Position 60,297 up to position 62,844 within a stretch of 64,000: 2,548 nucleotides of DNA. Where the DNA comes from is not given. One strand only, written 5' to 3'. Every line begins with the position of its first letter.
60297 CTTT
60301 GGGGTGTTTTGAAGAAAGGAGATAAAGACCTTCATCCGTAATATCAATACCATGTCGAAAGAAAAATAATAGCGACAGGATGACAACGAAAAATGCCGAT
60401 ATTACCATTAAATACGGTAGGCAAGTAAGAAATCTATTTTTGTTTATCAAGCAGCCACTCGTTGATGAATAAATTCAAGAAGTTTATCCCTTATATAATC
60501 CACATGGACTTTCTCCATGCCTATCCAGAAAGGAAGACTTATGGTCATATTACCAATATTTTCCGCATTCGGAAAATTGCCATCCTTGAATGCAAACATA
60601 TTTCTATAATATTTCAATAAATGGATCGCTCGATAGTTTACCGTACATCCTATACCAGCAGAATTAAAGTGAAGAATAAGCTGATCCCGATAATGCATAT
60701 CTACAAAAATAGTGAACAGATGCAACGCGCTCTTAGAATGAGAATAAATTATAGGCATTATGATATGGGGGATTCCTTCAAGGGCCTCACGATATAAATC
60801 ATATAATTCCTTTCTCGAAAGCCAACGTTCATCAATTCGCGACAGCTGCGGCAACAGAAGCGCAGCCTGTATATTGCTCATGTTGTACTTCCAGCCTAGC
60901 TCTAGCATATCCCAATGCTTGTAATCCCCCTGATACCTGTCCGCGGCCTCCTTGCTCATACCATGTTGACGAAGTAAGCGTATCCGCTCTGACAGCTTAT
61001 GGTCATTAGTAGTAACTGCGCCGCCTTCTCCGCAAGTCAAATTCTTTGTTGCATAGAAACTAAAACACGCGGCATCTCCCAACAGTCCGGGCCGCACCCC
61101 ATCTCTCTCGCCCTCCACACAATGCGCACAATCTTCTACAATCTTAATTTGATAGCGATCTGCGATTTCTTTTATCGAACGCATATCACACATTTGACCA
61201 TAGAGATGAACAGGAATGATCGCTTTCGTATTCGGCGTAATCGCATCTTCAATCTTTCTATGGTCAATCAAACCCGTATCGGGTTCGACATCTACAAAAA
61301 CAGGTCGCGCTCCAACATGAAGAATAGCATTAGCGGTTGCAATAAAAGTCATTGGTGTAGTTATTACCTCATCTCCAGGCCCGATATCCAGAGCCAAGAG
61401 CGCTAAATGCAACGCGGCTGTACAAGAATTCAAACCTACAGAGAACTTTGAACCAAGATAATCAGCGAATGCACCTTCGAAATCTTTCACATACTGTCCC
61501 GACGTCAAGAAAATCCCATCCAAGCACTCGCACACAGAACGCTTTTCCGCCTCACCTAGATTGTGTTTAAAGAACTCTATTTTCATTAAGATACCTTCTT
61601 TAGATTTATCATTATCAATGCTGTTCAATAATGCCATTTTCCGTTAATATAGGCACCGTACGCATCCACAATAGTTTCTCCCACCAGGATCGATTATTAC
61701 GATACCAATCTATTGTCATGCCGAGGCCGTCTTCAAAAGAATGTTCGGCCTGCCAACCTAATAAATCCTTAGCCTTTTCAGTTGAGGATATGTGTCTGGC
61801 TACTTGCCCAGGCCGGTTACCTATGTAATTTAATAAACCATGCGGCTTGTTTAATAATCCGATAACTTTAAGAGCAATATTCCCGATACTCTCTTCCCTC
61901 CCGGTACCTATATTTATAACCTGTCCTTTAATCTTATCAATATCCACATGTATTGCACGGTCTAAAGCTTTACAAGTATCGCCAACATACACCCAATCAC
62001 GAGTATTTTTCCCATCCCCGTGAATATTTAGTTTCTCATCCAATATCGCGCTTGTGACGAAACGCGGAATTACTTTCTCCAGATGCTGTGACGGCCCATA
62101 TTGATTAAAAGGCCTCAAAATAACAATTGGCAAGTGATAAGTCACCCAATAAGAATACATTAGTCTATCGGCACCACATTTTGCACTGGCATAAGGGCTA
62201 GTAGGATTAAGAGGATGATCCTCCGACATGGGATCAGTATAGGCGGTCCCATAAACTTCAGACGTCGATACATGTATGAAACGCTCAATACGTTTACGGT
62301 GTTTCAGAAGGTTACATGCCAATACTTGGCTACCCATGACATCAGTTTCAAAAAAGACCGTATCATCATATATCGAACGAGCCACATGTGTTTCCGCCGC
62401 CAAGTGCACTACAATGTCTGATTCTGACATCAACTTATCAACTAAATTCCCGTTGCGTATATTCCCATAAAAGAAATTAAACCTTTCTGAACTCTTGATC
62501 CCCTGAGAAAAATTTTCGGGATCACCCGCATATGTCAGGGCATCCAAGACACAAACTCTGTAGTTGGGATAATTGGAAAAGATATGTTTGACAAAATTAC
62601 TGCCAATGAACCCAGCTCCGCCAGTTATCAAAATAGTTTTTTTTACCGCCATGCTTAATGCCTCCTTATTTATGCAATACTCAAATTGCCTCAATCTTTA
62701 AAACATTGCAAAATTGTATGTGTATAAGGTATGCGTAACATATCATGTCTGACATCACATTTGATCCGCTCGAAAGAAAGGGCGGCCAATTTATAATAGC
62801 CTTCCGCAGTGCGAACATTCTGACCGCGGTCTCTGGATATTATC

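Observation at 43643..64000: GT-C-dense glycan island with a polyprenyl-phosphate GT2 but no recognisable Wzx/Wzy/ABC or initiating transferase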

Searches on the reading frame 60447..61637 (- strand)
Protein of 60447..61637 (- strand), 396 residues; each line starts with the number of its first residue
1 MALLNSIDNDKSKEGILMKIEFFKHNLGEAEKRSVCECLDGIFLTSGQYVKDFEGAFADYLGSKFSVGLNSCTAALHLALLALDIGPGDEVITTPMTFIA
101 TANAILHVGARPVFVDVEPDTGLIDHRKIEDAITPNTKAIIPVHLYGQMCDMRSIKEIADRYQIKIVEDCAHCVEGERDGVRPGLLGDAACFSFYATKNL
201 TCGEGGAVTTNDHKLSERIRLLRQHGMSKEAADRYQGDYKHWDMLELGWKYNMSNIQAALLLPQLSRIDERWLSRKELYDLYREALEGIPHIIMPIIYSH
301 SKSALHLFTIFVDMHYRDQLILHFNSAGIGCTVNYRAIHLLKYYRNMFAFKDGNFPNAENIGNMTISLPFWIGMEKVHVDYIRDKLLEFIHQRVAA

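Call 7: search_protein_families(library=pfam, proteins=[window:60447-61637:-], max_evalue=0.01)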
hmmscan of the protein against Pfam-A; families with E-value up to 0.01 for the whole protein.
window:60447-61637:- (396 aa): 5 families
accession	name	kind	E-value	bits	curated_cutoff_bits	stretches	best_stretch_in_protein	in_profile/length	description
PF01041.23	DegT_DnrJ_EryC1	-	2.4e-123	412.3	19.8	1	28-386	4-359/360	DegT/DnrJ/EryC1/StrS aminotransferase family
PF01212.27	Beta_elim_lyase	-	4.6e-05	23.3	27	1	50-226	34-227/288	Beta-eliminating lyase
PF00155.27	Aminotran_1_2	-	0.00035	20.3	19.7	1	48-172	42-188/361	Aminotransferase class I and II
PF01053.26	Cys_Met_Meta_PP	-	0.00057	19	27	1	53-171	57-175/381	Cys/Met metabolism PLP-dependent enzyme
PF00266.25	Aminotran_5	-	0.0007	19.1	21.5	1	70-173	68-179/371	Aminotransferase class-V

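Call 60: search_protein_families(library=ncbifam, proteins=[window:60447-61637:-], max_evalue=0.00001)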
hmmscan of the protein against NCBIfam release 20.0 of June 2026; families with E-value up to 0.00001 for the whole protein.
window:60447-61637:- (396 aa): 9 families
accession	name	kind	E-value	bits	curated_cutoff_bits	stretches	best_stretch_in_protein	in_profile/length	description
TIGR03588.1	PseC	equivalog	6.8e-104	347.8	423.5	1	22-388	4-378/380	UDP-4-amino-4,6-dideoxy-N-acetyl-beta-L-altrosamine transaminase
NF008658.2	PRK11658.1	equivalog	6.7e-89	298.2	631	1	21-388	6-375/379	UDP-4-amino-4-deoxy-L-arabinose aminotransferase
NF008687.0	PRK11706.1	equivalog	1.7e-77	260.7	375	1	41-390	24-374/375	dTDP-4-amino-4,6-dideoxygalactose transaminase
TIGR04181.1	NHT_00031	hypoth_equivalog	9e-77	258.3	420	1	26-369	7-357/359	LegC family aminotransferase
TIGR02379.1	ECA_wecE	subfamily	1.8e-65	221.2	434.85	1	44-389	27-374/376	dTDP-4-amino-4,6-dideoxy-D-glucose transaminase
TIGR04427.1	PLP_DesI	equivalog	1.6e-55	188.8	650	1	39-370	42-363/390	dTDP-4-dehydro-6-deoxyglucose aminotransferase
NF011936.0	PRK15407.1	equivalog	3.8e-51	174.2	423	1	27-392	44-438/440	lipopolysaccharide biosynthesis protein RfbH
NF006488.0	PRK08912.1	equivalog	3.6e-06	26.2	498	1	72-142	96-168/387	aminotransferase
NF005816.0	PRK07682.1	equivalog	6.8e-06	25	620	1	73-160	100-190/390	aminotransferase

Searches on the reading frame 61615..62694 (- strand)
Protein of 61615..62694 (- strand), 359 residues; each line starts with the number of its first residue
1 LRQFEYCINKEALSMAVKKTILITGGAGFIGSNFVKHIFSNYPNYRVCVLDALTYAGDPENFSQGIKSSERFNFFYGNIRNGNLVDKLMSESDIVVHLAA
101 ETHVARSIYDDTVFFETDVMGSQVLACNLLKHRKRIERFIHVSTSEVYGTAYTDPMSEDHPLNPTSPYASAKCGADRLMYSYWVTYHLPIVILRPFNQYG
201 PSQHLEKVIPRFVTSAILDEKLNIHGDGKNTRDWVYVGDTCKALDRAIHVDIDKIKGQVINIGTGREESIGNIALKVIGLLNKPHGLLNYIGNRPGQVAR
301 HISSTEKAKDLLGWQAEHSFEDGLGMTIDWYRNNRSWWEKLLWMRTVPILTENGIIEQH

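Call 7: search_protein_families(library=pfam, proteins=[window:61615-62694:-], max_evalue=0.01)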
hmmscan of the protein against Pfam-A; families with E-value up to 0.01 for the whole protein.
window:61615-62694:- (359 aa): 6 families
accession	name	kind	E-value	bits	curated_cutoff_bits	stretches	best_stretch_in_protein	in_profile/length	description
PF16363.11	GDP_Man_Dehyd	-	4.6e-64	217.4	27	1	22-326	1-331/332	GDP-mannose 4,6 dehydratase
PF01370.27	Epimerase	-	7.8e-54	183.1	20.9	1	21-263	1-240/240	NAD dependent epimerase/dehydratase family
PF01073.25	3Beta_HSD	-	2.3e-18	66.7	22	1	22-243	1-224/280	3-beta hydroxysteroid dehydrogenase/isomerase family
PF02719.21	Polysacc_synt_2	-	2.5e-11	43.7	20.2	1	21-145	1-129/293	Polysaccharide biosynthesis protein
PF07993.18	NAD_binding_4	-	7.2e-11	42.2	20.1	1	23-195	1-204/258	Male sterility protein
PF04321.23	RmlD_sub_bind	-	1.1e-07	31.6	27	1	20-177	2-134/287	RmlD substrate binding domain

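Call 60: search_protein_families(library=ncbifam, proteins=[window:61615-62694:-], max_evalue=0.00001)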
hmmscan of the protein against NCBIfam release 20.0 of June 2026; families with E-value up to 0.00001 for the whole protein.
window:61615-62694:- (359 aa): 23 families
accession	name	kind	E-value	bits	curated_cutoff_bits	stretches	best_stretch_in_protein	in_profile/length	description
TIGR01181.1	dTDP_gluc_dehyt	equivalog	1.2e-93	313.7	365.1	1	21-341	2-321/321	dTDP-glucose 4,6-dehydratase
TIGR04180.1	EDH_00030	hypoth_equivalog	1.9e-58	197.9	475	1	21-318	1-296/297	NAD-dependent 4,6-dehydratase LegB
NF007582.0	PRK10217.1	equivalog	7.9e-57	192.9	698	1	19-340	2-340/355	dTDP-glucose 4,6-dehydratase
NF007490.0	PRK10084.1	subfamily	8.4e-57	192.8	649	1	21-340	3-343/361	dTDP-glucose 4,6-dehydratase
TIGR01179.1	galE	equivalog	4.9e-42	143.9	262.3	1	21-335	2-329/332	UDP-glucose 4-epimerase GalE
NF011728.1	PRK15181.1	equivalog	2.1e-24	86.2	760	1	14-336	12-342/348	Vi polysaccharide biosynthesis UDP-N-acetylglucosaminuronic acid C-4 epimerase TviC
NF008872.0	PRK11908.1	equivalog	5.6e-24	84.8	294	1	19-334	2-338/349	bifunctional UDP-4-keto-pentose/UDP-xylose synthase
TIGR02197.1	heptose_epim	equivalog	7.6e-22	77.9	274.6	1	21-292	1-270/316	ADP-glyceromanno-heptose 6-epimerase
NF005998.1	PRK08125.1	equivalog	1.8e-19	69.6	777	1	9-283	306-587/649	bifunctional UDP-4-amino-4-deoxy-L-arabinose formyltransferase/UDP-glucuronic acid oxidase ArnA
TIGR02622.1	CDP_4_6_dhtase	equivalog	7.6e-19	68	278.45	1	18-334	4-333/352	CDP-glucose 4,6-dehydratase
NF007956.0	PRK10675.1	subfamily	1.8e-18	66.8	394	1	21-333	3-331/338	UDP-glucose 4-epimerase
NF047922.1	GDPFucSynFcl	equivalog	4.1e-18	65.9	500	1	114-335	73-305/308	GDP-L-fucose synthase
TIGR01472.1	gmd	equivalog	2.4e-17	63.1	415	1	67-271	51-258/342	GDP-mannose 4,6-dehydratase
TIGR03589.1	PseB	equivalog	7.2e-14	51.5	407.75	1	17-145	3-126/324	UDP-N-acetylglucosamine 4,6-dehydratase (inverting)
NF043036.1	ErythonDh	equivalog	2.1e-12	46.9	325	1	21-182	3-163/321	D-erythronate dehydrogenase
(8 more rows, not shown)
